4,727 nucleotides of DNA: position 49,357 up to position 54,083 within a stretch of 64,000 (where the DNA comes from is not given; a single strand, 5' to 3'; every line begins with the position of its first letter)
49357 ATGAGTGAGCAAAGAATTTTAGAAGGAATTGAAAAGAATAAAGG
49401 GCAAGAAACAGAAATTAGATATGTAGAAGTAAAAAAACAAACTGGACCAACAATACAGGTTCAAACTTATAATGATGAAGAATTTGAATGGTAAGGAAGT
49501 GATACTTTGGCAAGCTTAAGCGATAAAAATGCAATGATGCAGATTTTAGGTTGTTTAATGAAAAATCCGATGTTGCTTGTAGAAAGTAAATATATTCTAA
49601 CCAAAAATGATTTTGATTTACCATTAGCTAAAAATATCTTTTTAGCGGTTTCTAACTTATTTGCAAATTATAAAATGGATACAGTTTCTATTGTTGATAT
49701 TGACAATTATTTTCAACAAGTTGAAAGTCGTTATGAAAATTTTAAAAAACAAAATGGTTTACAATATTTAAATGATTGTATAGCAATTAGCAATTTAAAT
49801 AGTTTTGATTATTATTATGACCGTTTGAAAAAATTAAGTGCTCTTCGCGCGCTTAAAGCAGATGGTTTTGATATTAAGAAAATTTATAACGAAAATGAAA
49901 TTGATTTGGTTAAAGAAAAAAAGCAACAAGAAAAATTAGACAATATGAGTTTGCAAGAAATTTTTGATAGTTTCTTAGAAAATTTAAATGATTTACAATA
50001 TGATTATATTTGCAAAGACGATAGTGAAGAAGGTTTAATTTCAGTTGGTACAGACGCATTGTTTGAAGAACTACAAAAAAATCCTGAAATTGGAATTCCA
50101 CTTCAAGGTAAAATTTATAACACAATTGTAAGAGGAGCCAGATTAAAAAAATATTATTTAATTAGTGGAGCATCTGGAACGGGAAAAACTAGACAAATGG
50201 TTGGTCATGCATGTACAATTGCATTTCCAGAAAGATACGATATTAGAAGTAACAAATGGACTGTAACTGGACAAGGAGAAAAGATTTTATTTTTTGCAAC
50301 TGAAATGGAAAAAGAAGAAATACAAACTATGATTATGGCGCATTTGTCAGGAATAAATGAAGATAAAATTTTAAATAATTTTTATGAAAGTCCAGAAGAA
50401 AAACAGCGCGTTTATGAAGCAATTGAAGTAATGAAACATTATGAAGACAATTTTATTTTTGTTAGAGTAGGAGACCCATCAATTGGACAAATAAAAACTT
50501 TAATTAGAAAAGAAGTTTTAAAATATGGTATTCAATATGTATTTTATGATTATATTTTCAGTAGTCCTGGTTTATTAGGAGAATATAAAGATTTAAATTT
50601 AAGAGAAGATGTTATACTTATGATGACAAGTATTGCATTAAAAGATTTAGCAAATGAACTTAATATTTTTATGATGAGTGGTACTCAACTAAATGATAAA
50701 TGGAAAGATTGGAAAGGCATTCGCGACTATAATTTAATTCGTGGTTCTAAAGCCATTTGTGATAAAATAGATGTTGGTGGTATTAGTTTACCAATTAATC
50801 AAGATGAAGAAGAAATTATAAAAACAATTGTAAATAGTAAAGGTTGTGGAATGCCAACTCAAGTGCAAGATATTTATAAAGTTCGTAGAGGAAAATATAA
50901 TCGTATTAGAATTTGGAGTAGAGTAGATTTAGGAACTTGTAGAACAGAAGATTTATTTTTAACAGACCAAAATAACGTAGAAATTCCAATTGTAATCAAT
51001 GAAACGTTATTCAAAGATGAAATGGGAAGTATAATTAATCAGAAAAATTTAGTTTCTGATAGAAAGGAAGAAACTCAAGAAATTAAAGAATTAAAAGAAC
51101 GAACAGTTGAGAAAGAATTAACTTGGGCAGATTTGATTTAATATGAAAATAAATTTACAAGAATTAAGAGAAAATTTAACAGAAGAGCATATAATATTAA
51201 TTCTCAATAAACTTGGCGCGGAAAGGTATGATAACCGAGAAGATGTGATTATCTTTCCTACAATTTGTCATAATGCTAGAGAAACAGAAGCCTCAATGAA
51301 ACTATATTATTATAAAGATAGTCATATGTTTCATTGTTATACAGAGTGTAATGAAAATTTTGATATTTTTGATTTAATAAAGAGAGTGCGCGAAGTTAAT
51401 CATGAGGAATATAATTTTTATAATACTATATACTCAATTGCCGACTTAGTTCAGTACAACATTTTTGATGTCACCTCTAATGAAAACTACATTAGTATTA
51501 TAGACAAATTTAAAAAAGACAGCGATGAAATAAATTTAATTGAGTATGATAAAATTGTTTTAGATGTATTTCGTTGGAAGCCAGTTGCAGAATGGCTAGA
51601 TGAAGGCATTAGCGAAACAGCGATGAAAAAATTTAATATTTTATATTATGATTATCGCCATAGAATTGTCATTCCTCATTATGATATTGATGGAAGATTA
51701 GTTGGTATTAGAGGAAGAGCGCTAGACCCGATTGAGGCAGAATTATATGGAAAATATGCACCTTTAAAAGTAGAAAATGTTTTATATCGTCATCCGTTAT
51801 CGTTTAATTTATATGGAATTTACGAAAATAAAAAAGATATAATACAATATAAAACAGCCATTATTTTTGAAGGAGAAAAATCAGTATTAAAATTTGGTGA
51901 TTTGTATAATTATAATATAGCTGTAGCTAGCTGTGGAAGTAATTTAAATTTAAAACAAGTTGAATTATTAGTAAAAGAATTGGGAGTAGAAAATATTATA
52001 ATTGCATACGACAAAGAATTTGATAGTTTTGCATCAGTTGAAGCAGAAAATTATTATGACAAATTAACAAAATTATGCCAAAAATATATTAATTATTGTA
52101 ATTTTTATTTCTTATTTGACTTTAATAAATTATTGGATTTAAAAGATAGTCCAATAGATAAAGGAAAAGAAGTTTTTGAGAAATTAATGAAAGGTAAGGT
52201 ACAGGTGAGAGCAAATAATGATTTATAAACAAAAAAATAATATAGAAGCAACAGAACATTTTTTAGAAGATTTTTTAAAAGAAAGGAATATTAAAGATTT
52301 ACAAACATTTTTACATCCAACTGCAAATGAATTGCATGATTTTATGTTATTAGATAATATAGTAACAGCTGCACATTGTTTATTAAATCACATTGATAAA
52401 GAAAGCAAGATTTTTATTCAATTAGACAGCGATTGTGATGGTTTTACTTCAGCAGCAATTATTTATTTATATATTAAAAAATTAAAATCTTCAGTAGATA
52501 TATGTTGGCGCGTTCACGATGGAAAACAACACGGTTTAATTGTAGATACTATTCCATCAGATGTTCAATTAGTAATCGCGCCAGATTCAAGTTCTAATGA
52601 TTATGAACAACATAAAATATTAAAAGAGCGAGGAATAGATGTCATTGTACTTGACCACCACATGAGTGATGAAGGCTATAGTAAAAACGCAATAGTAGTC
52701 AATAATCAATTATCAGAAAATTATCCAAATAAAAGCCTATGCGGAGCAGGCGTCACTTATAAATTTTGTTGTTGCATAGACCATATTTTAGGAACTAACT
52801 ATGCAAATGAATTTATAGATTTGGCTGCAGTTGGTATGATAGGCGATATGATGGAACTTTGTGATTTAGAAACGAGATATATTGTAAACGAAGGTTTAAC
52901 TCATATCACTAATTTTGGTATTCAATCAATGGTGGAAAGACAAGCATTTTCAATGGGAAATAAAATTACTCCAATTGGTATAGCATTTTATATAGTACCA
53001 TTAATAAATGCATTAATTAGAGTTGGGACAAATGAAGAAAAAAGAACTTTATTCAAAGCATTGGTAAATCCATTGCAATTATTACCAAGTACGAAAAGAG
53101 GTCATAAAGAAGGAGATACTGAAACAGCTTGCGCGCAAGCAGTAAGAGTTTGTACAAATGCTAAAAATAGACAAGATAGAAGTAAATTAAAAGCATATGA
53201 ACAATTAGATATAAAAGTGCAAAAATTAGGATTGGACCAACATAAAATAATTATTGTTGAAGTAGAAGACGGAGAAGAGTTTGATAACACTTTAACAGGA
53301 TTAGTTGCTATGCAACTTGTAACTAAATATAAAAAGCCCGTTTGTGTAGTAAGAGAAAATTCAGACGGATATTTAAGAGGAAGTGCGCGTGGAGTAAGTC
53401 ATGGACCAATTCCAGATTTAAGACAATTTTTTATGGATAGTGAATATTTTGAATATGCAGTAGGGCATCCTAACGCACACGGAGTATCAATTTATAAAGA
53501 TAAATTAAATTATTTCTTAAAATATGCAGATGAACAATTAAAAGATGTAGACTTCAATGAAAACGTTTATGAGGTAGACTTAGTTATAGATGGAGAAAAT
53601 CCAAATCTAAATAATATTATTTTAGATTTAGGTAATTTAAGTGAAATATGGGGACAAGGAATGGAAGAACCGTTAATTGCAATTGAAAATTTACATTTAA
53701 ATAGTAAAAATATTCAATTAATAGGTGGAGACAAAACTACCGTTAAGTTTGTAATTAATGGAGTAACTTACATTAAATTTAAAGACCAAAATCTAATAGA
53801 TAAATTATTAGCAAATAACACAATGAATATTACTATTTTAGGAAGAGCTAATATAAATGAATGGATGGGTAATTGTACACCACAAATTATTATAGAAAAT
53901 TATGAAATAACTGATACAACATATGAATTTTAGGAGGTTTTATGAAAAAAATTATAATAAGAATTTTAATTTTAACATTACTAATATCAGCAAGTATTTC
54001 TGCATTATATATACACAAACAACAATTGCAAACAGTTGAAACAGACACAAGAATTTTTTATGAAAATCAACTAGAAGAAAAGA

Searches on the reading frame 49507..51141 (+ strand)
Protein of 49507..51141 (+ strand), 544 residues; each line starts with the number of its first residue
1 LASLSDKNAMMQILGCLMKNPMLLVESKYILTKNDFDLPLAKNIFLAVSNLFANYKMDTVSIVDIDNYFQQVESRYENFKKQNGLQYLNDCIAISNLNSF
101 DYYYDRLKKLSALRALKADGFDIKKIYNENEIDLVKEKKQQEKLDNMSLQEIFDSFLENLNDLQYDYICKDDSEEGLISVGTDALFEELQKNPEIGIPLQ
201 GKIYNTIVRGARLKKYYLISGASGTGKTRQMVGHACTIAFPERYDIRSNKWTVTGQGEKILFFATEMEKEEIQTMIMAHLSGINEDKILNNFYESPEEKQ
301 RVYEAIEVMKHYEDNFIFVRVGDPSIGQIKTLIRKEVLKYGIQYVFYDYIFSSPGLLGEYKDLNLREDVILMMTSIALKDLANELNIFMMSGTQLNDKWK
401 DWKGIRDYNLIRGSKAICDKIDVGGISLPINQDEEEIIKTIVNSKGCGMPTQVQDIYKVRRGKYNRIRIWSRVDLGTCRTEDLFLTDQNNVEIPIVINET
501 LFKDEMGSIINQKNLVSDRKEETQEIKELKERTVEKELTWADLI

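Call 103: search_protein_families(library=phrogs, proteins=[window:49507-51141:+])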
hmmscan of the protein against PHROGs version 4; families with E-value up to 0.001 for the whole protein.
window:49507-51141:+ (544 aa): 3 families
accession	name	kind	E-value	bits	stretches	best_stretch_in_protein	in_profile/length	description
phrog_19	-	DNA, RNA and nucleotide metabolism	1.3e-55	190.4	1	3-494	157-589/621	DnaB-like replicative helicase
phrog_239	-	DNA, RNA and nucleotide metabolism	2.1e-15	57.8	1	175-435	318-560/801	DNA primase/helicase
phrog_243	-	DNA, RNA and nucleotide metabolism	0.00037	20.5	1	212-397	33-193/273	DnaB-like replicative helicase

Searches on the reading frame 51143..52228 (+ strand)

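Call 103: search_protein_families(library=phrogs, proteins=[window:51143-52228:+])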
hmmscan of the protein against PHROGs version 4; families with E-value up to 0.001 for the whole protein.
window:51143-52228:+ (361 aa): 3 families
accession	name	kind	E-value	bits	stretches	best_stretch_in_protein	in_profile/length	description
phrog_47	-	DNA, RNA and nucleotide metabolism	1.8e-47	163.5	1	11-352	25-333/947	DNA primase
phrog_6444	-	DNA, RNA and nucleotide metabolism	4.5e-11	43.3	1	166-290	195-310/577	DNA primase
phrog_33561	-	unknown function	1.2e-09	39.4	1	257-350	11-107/139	-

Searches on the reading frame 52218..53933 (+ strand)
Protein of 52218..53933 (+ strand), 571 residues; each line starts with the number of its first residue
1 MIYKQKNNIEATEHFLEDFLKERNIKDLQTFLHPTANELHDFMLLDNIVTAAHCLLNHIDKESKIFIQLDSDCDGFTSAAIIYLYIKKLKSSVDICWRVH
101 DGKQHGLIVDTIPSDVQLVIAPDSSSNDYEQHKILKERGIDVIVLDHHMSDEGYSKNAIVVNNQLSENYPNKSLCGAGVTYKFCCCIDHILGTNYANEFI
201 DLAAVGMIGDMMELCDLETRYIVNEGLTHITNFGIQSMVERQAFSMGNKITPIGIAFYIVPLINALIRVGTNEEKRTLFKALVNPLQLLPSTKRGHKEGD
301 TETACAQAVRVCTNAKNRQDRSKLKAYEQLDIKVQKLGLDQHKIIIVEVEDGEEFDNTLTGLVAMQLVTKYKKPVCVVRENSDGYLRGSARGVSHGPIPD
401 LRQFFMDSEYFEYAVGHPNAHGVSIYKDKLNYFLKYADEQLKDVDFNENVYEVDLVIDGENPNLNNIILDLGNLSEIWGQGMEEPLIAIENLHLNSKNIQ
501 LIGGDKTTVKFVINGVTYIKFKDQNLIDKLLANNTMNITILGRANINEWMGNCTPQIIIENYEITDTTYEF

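Call 103: search_protein_families(library=phrogs, proteins=[window:52218-53933:+])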
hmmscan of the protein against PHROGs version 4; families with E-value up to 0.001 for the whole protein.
window:52218-53933:+ (571 aa): 2 families
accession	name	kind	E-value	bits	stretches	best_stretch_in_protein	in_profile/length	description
phrog_2484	-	DNA, RNA and nucleotide metabolism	2.7e-169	565.4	1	1-567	1-561/564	RecJ-like ssDNA exonuclease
phrog_4771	-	other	2.2e-07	31.3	1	62-184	16-127/363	DHH phosphoesterase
